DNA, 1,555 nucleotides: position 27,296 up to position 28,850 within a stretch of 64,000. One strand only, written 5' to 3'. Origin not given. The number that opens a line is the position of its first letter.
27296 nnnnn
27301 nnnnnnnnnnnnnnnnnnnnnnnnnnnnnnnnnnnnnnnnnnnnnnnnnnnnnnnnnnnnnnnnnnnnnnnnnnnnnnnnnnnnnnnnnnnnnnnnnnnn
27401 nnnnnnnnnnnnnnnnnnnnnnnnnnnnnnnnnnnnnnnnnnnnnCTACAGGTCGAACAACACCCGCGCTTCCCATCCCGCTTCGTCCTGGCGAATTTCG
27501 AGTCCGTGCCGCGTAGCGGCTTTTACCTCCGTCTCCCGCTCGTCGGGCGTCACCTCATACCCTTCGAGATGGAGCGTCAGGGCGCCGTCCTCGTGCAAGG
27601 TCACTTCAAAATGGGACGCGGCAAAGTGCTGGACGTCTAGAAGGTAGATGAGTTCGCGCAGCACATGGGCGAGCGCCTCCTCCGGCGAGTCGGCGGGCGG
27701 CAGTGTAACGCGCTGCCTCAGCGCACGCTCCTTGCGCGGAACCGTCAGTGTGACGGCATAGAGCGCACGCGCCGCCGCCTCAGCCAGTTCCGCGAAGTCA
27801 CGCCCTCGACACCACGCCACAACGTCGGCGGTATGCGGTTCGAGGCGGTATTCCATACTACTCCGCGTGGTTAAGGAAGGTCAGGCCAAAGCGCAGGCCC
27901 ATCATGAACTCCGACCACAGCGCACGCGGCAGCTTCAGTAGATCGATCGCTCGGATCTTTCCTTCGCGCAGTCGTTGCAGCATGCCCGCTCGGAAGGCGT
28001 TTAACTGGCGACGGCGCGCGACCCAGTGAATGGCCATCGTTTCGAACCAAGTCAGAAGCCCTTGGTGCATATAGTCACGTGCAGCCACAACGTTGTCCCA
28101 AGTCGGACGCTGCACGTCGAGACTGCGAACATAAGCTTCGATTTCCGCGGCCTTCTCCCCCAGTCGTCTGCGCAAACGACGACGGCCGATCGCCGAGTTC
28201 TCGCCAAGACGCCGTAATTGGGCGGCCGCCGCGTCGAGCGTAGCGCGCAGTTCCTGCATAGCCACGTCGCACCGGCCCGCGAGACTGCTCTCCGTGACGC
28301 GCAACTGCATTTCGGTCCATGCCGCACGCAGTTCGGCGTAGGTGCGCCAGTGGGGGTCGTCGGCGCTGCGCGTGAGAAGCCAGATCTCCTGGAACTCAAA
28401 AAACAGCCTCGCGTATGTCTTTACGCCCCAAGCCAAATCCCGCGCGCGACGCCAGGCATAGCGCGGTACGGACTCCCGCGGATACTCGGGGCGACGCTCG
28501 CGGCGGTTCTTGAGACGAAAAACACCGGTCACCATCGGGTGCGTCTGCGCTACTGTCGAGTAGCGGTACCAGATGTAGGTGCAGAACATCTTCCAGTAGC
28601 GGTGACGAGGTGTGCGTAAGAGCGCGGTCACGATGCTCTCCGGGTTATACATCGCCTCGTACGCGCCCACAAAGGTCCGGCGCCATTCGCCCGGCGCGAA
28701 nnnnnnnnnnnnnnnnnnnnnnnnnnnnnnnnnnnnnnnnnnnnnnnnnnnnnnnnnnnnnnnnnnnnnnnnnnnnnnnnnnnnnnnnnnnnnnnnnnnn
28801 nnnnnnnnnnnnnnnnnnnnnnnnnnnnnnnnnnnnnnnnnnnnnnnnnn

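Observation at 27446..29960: B12-binding radical-SAM protein translationally coupled to an archease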

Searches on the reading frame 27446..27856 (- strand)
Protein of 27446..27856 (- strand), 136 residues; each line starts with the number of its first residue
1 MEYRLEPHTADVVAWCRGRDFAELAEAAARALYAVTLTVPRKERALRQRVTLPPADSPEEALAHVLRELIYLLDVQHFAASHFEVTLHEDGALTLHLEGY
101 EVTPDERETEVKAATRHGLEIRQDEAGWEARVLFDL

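Call 5: search_protein_families(library=pfam, proteins=[window:27446-27856:-], max_evalue=0.1)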
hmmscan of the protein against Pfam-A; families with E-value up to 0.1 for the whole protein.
window:27446-27856:- (136 aa): 1 family
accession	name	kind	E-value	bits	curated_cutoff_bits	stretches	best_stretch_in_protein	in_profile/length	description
PF01951.21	Archease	-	2.1e-27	96.5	25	1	3-136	1-136/136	Archease protein family (MTH1598/TM1083)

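Call 6: search_protein_families(library=ncbifam, proteins=[window:27446-27856:-], max_evalue=0.1)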
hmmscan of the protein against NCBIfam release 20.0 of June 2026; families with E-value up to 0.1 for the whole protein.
window:27446-27856:- (136 aa): 1 family
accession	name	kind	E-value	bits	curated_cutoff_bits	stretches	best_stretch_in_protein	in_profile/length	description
NF001617.0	PRK00407.1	equivalog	7e-18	65.1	126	1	2-136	3-139/139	hypothetical protein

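Call 20: find_homologous_proteins(query=window:27446-27856:-, max_evalue=0.00001)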
Query window:27446-27856:- (136 aa): 6 proteins with E <= 0.00001 among 317 candidates.
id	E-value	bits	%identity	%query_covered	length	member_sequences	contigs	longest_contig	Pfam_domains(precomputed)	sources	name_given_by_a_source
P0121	1.7e-73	263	91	100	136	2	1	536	PF01951.22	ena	-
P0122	1.5e-20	91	45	100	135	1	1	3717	PF01951.22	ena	-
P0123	5.0e-19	86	43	99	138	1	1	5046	PF01951.22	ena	-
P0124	9.7e-19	85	41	100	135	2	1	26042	PF01951.22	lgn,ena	-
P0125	1.3e-18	85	41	100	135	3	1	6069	PF01951.22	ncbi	-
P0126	7.2e-17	79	44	80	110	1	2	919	PF01951.22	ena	-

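Call 24: find_encoding_contigs(protein=P0124, flank=8000, max_places=3)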
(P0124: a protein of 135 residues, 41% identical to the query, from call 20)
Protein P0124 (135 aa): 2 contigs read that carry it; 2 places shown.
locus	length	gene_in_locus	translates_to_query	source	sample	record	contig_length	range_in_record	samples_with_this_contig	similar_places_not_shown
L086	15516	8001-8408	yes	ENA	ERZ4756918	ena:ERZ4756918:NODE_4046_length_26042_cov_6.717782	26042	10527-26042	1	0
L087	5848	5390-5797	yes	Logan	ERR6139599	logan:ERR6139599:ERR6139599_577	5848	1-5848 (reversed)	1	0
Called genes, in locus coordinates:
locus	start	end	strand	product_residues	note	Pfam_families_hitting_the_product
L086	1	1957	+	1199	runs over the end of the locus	PF13385:Laminin_G_3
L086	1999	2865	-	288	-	-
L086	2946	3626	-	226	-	PF07963:N_methyl (weak)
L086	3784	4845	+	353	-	PF00579:tRNA-synt_1b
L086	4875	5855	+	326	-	PF01370:Epimerase, PF16363:GDP_Man_Dehyd (faint)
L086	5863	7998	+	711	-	PF04055:Radical_SAM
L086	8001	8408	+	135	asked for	PF01951:Archease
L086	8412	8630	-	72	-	-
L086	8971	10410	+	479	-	PF01139:RtcB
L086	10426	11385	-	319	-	-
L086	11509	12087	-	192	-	PF00117:GATase, PF07722:Peptidase_C26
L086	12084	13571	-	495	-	PF04715:, PF00425:Chorismate_bind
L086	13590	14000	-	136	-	PF01502:PRA-CH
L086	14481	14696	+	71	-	-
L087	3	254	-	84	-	?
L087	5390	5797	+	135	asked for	PF01951:Archease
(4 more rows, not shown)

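Call 26: find_related_loci(query=A2, collection=metagenome_contigs, flank=7000)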
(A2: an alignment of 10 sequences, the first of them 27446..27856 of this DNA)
Query A2 (136 aa) in metagenome_contigs; peptide patterns used: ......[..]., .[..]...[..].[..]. (x = any residue, [..] = any of these).
503 stretches matched a pattern; 325 encode a relative of the query (tblastn E <= 1e-3); the best 80 are kept; 80 distinct loci.
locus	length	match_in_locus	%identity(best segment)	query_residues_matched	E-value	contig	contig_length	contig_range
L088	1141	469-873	47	1-136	1e-30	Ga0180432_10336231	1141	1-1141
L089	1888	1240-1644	44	1-136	4e-28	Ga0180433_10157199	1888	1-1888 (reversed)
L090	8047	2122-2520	43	3-136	8e-27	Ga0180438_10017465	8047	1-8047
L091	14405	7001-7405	44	1-136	6e-26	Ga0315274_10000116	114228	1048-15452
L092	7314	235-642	41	1-136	4e-25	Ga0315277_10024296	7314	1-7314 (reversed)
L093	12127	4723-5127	41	1-136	1e-23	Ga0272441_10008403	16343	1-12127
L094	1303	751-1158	45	1-136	5e-23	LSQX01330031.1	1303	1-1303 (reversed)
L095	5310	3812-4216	45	1-136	1e-21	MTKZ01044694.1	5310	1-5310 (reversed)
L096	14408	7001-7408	44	1-136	2e-21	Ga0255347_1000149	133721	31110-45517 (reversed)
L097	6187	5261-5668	44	1-136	2e-21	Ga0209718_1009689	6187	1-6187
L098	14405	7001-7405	39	3-136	3e-21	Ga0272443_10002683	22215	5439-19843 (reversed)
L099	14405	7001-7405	45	1-136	4e-21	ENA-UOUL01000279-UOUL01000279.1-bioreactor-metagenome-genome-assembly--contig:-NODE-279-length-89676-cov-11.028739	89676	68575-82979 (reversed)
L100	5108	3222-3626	45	1-136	4e-21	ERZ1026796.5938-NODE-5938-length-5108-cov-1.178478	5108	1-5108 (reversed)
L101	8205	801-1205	43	1-136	4e-21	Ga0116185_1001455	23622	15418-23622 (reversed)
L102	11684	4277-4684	40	1-136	7e-21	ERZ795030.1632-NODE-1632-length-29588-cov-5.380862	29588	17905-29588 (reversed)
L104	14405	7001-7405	43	1-136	2e-18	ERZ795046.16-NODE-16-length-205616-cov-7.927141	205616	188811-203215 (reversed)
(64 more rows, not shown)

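Call 50: list_cluster_members(proteins=[P0001, P0003, window:27446-27856:-])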
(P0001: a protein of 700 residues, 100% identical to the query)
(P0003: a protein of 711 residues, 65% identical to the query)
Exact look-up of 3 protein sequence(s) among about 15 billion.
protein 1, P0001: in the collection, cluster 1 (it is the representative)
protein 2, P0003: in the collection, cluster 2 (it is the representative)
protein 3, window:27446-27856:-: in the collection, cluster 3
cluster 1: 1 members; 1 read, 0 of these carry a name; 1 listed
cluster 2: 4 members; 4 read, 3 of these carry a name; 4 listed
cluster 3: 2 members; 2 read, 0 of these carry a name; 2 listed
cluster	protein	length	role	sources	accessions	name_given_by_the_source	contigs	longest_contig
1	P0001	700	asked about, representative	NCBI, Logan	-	-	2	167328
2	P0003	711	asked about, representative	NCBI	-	-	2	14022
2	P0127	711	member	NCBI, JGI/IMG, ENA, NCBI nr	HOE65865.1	MAG TPA: radical SAM protein [Candidatus Hydrogenedentes bacterium] | radical SAM protein [Candidatus Hydrogenedentota bacterium]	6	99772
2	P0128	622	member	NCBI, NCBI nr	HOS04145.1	MAG TPA: radical SAM protein, partial [Candidatus Hydrogenedentes bacterium] | radical SAM protein [Candidatus Hydrogenedentota bacterium]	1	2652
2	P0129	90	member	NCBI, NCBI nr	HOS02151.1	MAG TPA: hypothetical protein PKZ01_03675, partial [Candidatus Hydrogenedentes bacterium] | hypothetical protein [Candidatus Hydrogenedentota bacterium]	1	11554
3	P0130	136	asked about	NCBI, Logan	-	-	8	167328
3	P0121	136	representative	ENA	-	-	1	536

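Call 71: search_protein_families(library=pfam, proteins=[L091:3947-4771:-, L091:1816-2982:+, L091:8962-9900:-, L093:248-1852:+, L093:6775-7815:-, L104:2692-4761:-, L104:8399-10618:-, L090:2876-4969:+, L090:3-1241:+, L092:763-2859:-], max_evalue=0.0001)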
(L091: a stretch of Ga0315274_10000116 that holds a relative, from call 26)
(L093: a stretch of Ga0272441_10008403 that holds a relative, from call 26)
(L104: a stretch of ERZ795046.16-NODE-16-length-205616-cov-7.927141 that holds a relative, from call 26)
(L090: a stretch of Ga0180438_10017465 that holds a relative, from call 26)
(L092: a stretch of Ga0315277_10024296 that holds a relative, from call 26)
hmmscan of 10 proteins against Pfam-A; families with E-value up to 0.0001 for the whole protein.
L091:3947-4771:- (274 aa): 0 families

L091:1816-2982:+ (388 aa): 3 families
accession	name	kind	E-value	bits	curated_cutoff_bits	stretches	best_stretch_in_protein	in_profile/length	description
PF02773.21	S-AdoMet_synt_C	-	6.1e-68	227.5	25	1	236-374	1-137/138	S-adenosylmethionine synthetase, C-terminal domain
PF02772.21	S-AdoMet_synt_M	-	1.4e-50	170.8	29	1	117-234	1-120/120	S-adenosylmethionine synthetase, central domain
PF00438.25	S-AdoMet_synt_N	-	4e-42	143.2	33.1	1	7-104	2-99/99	S-adenosylmethionine synthetase, N-terminal domain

L091:8962-9900:- (312 aa): 1 family
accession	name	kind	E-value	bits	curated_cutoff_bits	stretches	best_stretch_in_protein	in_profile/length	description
PF08450.18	SGL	-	7.3e-48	163.8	26.3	1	61-294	1-244/246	SMP-30/Gluconolactonase/LRE-like region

L093:248-1852:+ (534 aa): 2 families
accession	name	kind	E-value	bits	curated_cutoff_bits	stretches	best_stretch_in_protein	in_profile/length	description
PF02775.26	TPP_enzyme_C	-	7.2e-15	55.5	21.9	1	361-508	1-149/151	Thiamine pyrophosphate enzyme, C-terminal TPP binding domain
PF01855.24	POR_N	-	1.3e-12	48.4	27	1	18-180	2-173/231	Pyruvate flavodoxin/ferredoxin oxidoreductase, thiamine diP-bdg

L093:6775-7815:- (346 aa): 0 families

L104:2692-4761:- (689 aa): 2 families
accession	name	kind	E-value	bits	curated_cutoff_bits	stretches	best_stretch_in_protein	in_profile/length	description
PF04616.20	Glyco_hydro_43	-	3.9e-08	33.4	32.2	0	537-604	14-85/288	Glycosyl hydrolases family 43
PF04041.19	Glyco_hydro_130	-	3e-06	26.8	26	0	525-626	27-137/320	beta-1,4-mannooligosaccharide phosphorylase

L104:8399-10618:- (739 aa): 2 families
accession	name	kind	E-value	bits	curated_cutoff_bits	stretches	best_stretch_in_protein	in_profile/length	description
PF14871.12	GHL6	-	5.4e-18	65.9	35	1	66-186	2-132/132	Hypothetical glycosyl hydrolase 6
PF08532.16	Glyco_hydro_42M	-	7.1e-05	22.8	25.8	0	442-519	54-137/207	Beta-galactosidase trimerisation domain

L090:2876-4969:+ (697 aa): 2 families
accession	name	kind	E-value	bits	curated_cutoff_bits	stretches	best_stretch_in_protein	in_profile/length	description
PF00920.27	ILVD_EDD_N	-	1.1e-123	412.9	27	1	176-491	1-315/316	Dihydroxy-acid/6-phosphogluconate dehydratase N-terminal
PF24877.1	ILV_EDD_C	-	2.9e-73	245.8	27.7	1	502-693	1-191/191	Dihydroxy-acid/6-phosphogluconate dehydratase C-terminal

L090:3-1241:+ (412 aa): 1 family
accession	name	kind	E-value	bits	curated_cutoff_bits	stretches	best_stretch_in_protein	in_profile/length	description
PF00437.27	T2SSE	-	7.3e-29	101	24.9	1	183-343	137-287/370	Type II/IV secretion system protein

L092:763-2859:- (698 aa): 2 families
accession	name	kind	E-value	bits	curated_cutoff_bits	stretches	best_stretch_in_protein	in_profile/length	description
PF00884.28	Sulfatase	-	1e-29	104.3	25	1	316-597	3-300/301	Sulfatase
PF01663.27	Phosphodiest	-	3.7e-07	30.5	23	1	316-544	1-221/342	Type I phosphodiesterase / nucleotide pyrophosphatase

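Call 74: find_encoding_contigs(protein=window:27446-27856:-, flank=10000, max_places=6)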
Protein window:27446-27856:- (136 aa): 8 contigs read that carry it; 6 places shown.
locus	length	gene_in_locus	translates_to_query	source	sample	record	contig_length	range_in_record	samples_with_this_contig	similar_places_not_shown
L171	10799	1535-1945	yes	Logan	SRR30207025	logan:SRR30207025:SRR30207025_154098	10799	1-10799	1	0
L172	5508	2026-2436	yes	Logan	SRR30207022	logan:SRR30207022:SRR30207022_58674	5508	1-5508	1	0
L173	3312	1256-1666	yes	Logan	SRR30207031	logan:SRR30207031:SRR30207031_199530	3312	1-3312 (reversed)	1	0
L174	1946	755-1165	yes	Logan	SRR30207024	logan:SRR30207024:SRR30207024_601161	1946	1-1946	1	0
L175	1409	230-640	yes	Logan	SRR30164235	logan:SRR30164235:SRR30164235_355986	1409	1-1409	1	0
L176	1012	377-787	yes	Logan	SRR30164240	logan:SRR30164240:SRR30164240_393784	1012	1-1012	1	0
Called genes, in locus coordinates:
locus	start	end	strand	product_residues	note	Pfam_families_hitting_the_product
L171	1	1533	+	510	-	?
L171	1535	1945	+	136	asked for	PF01951:Archease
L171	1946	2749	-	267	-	PF00950:ABC-3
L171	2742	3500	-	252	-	PF00005:ABC_tran, PF02463:SMC_N (faint), PF13555:AAA_29 (weak), PF13304:AAA_21 (weak)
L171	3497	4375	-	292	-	PF01297:ZnuA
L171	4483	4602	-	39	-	-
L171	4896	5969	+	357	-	PF07224:Chlorophyllase, PF03403:PAF-AH_p_II (weak), PF12740:PETase (faint), PF12697:Abhydrolase_6 (faint)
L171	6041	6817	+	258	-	PF00005:ABC_tran, PF13304:AAA_21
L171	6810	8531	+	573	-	-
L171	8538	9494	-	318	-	PF02729:OTCace_N, PF00185:OTCace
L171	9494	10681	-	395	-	PF00202:Aminotran_3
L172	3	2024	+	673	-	?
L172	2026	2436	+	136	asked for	PF01951:Archease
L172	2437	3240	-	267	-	PF00950:ABC-3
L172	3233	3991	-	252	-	PF00005:ABC_tran, PF02463:SMC_N (faint), PF13555:AAA_29 (weak), PF13304:AAA_21 (weak)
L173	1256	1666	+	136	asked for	PF01951:Archease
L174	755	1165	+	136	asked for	PF01951:Archease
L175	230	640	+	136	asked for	PF01951:Archease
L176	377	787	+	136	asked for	PF01951:Archease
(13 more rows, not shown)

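Call 78: search_protein_families(library=padloc, proteins=[window:27446-27856:-], max_evalue=0.01)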
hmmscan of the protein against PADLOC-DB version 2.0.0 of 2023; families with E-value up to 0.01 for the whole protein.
window:27446-27856:- (136 aa): 0 families

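Call 81: find_encoding_contigs(protein=P0121, flank=2000, max_places=2)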
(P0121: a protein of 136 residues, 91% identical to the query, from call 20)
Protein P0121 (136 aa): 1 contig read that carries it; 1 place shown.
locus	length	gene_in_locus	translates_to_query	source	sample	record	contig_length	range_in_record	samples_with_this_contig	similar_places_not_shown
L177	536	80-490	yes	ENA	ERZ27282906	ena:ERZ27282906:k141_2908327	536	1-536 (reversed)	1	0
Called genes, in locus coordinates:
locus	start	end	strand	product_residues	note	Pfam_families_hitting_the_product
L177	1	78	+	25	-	?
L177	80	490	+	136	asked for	PF01951:Archease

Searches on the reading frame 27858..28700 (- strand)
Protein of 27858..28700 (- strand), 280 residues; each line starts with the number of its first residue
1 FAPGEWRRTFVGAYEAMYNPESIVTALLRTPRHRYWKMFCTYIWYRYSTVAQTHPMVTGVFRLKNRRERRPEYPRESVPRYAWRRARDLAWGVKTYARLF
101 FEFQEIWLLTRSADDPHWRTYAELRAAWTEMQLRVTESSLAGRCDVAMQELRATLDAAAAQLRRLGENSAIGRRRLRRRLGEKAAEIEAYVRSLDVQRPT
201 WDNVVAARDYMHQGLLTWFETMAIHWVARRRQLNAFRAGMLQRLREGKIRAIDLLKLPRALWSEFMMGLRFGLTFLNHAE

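Call 63: predict_structure(alignment_id=A5)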
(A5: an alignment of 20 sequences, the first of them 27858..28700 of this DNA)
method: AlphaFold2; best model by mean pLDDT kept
length: 280 residues; sequences in the alignment: 20
mean_pLDDT: 81.4   pTM: 0.69
mean pLDDT of the five models: 81.4, 80.7, 79.9, 77.6, 73.2
residues with pLDDT >= 90: 48; 70-90: 198; 50-70: 26; < 50: 8
segments of 3 or more residues with pLDDT < 50: 61-66
pLDDT, mean of each block of 10 residues (from residue 1): 85 87 87 89 89 67 47 66 82 85 86 79 88 87 89 93 83 81 93 88 91 86 72 76 75 73 81 78
secondary structure, 60 per line:
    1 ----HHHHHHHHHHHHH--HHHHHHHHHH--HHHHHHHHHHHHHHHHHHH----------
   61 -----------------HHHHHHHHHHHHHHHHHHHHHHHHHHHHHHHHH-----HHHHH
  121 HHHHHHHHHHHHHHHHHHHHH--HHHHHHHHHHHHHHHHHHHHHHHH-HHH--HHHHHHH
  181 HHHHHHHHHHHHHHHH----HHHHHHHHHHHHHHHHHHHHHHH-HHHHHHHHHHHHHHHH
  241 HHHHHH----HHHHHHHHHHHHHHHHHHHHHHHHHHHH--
elements in order: H5-17 H20-29 H32-50 H78-110 H116-141 H144-167 H174-196 H201-223 H225-246 H251-278
